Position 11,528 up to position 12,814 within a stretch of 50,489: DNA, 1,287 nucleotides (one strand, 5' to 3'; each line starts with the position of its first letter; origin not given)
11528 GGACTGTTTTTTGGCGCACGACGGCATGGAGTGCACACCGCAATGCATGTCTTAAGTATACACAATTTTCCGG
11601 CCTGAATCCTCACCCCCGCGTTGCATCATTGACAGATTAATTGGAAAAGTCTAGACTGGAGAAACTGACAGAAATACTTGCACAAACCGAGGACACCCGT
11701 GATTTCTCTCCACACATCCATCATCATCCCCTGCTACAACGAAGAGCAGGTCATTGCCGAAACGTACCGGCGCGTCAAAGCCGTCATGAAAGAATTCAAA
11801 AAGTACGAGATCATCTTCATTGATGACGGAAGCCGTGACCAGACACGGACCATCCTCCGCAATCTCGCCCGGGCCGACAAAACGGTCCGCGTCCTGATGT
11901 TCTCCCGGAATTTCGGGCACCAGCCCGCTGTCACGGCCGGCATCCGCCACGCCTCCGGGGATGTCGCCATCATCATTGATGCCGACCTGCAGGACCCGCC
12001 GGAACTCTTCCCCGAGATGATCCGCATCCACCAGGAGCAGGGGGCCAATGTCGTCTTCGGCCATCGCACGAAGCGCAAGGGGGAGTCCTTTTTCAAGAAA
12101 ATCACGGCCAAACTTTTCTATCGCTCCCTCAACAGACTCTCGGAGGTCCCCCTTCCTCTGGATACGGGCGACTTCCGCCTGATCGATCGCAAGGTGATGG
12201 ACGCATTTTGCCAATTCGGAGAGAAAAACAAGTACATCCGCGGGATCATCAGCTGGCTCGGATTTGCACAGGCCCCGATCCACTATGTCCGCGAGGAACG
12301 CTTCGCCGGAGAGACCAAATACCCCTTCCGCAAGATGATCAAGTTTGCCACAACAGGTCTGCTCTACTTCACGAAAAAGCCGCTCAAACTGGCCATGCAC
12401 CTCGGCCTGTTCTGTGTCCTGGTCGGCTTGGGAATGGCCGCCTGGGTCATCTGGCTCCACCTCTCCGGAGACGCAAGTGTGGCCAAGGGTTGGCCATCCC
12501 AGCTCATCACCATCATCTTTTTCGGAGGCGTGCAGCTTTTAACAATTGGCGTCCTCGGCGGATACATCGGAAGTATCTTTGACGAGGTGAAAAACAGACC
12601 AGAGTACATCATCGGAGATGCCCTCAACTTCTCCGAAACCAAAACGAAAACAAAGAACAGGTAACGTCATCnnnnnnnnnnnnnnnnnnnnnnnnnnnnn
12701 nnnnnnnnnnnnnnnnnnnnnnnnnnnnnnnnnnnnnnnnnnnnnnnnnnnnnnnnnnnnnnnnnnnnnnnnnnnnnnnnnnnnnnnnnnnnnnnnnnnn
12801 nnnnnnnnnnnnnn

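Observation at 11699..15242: Four-gene GtrB-like / PMT-family / PA14 / GtrA operon: a candidate extracytoplasmic O-glycosylation system with a dedicated PA14 subunit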

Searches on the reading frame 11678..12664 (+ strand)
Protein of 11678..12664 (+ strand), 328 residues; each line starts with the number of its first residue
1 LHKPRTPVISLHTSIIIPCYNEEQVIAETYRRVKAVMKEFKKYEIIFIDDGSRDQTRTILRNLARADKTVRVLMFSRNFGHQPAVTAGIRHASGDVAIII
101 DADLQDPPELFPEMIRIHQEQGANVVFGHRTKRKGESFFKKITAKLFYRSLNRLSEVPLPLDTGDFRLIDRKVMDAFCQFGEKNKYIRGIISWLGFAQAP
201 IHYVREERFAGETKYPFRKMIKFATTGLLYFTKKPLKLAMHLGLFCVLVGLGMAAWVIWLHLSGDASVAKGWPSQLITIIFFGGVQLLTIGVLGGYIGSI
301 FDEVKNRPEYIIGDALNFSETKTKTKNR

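Call 3: search_protein_families(library=pfam, proteins=[window:11678-12664:+], max_evalue=0.01)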
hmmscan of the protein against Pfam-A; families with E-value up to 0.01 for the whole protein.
window:11678-12664:+ (328 aa): 4 families
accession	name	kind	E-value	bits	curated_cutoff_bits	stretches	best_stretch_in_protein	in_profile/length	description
PF00535.33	Glycos_transf_2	-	7.6e-39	133.8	23.3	1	14-174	1-164/168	Glycosyl transferase family 2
PF13641.12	Glyco_tranf_2_3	-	1.3e-10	42.1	27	1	13-183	3-180/230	Glycosyltransferase like family 2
PF10111.15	Glyco_tranf_2_2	-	3.3e-07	30.5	27.3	1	14-119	1-107/276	Glycosyltransferase like family 2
PF13704.12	Glyco_tranf_2_4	-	0.0048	17.8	27.5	1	21-103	2-81/98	Glycosyl transferase family 2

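Call 4: search_protein_families(library=ncbifam, proteins=[window:11678-12664:+], max_evalue=0.01)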
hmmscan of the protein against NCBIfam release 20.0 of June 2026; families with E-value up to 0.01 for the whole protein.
window:11678-12664:+ (328 aa): 27 families (the best 25 are shown)
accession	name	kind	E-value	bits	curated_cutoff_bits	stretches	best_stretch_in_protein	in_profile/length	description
NF047588.1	GlcsyltransPgfSStrep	equivalog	2.2e-87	293.2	500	1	13-314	3-304/308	glycosyltransferase PgfS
NF007986.1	PRK10714.1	equivalog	7e-49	166.5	529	1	13-315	8-311/316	undecaprenyl-phosphate 4-deoxy-4-formamido-L-arabinose transferase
TIGR03937.1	PgaC_IcaA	equivalog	2.4e-19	69.6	422.3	1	13-103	47-135/407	poly-beta-1,6-N-acetyl-D-glucosamine synthase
NF041875.1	EPS_EpsD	equivalog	3.1e-17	63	370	1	14-153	2-142/325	exopolysaccharide biosynthesis glycosyltransferase EpsD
NF047683.1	TeichurnBiosyTuaG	equivalog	4e-15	56.1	400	1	13-144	8-139/252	teichuronic acid biosynthesis protein TuaG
TIGR04283.1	glyco_like_mftF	equivalog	3.9e-14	52.8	182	1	14-144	2-122/221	TIGR04283 family arsenosugar biosynthesis glycosyltransferase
NF007482.0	PRK10073.1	equivalog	4.2e-12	45.7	423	1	12-125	7-117/334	glycosyltransferase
TIGR04182.1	glyco_TIGR04182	equivalog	3.8e-10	39.6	325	1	14-142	3-121/293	S-layer glycoprotein N-glycosyltransferase AglJ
NF038299.1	EPS_HpsN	equivalog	1.4e-09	37.3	425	1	13-121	3-109/317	hormogonium polysaccharide biosynthesis glycosyltransferase HpsN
NF058614.1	PPMAGASynPpgS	equivalog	4.7e-09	36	370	1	14-137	3-121/226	polyprenyl-phospho-N-acetylgalactosaminyl synthase PpgS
TIGR03965.1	mycofact_glyco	equivalog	6.3e-09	35.2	280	1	13-109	76-170/467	mycofactocin biosynthesis glycosyltransferase MftF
NF050050.1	ProtGlycPglI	equivalog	1.4e-08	34.5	500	1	13-129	4-118/306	GalNAc(5)-diNAcBac-PP-undecaprenol beta-1,3-glucosyltransferase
NF053846.1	glyco_with_XrtP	equivalog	2.9e-08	32.8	520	1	15-73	45-100/440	XrtP-associated glycosyltransferase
NF010496.0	PRK13915.1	equivalog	3.4e-08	32.9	262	1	12-111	32-134/307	glucosyl-3-phosphoglycerate synthase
TIGR04242.1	nodulat_NodC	equivalog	1e-07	31.3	550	1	14-107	51-145/395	chitooligosaccharide synthase NodC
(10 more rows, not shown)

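Call 74: search_solved_structures(query=window:11699-12664:+, max_evalue=0.00001)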
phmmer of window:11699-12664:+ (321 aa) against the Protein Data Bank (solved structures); distinct sequences matched with E-value up to 0.00001: 15.
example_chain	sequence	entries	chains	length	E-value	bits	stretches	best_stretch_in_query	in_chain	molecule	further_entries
5ekp_C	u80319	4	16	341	3.3e-75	256.6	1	4-308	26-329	Uncharacterized glycosyltransferase sll0501 | Glycosyltransferase sll0501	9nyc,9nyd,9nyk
9nye_A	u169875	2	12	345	3.5e-75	256.6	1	4-308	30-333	Glycosyltransferase sll0501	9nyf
5eke_A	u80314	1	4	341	4.2e-74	253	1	4-308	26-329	Uncharacterized glycosyltransferase sll0501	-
9hwj_A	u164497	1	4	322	5.2e-43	150.9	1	6-310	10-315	Undecaprenyl-phosphate 4-deoxy-4-formamido-L-arabinose transferase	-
9bhc_C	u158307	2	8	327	6.6e-41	144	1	6-309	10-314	Undecaprenyl-phosphate 4-deoxy-4-formamido-L-arabinose transferase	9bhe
8vxh_A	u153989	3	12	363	9.6e-41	143.4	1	6-309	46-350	Undecaprenyl-phosphate 4-deoxy-4-formamido-L-arabinose transferase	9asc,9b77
5mlz_A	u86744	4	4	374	2.8e-18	69.7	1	3-137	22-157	Dolichol monophosphate mannose synthase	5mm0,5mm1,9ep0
5hea_A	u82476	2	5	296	3.8e-09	39.6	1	7-119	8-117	Putative glycosyltransferase (GalT1)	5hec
2z87_A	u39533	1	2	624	1.9e-07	34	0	6-101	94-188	Chondroitin synthase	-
2z86_A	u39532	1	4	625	1.9e-07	34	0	6-101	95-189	Chondroitin synthase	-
6yv7_B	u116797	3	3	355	2.9e-06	30.1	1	6-100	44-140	Glycosyl transferase, family 2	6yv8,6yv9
6yv7_A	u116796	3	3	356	3e-06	30.1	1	6-100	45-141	Glycosyl transferase, family 2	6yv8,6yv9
6p61_A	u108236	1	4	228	4.6e-06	29.5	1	6-96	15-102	Glycosyltransferase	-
8bz8_A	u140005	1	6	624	7.6e-06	28.8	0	5-131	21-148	Glycosyltransferase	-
8bz4_A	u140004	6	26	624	7.6e-06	28.8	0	5-131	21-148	Glycosyltransferase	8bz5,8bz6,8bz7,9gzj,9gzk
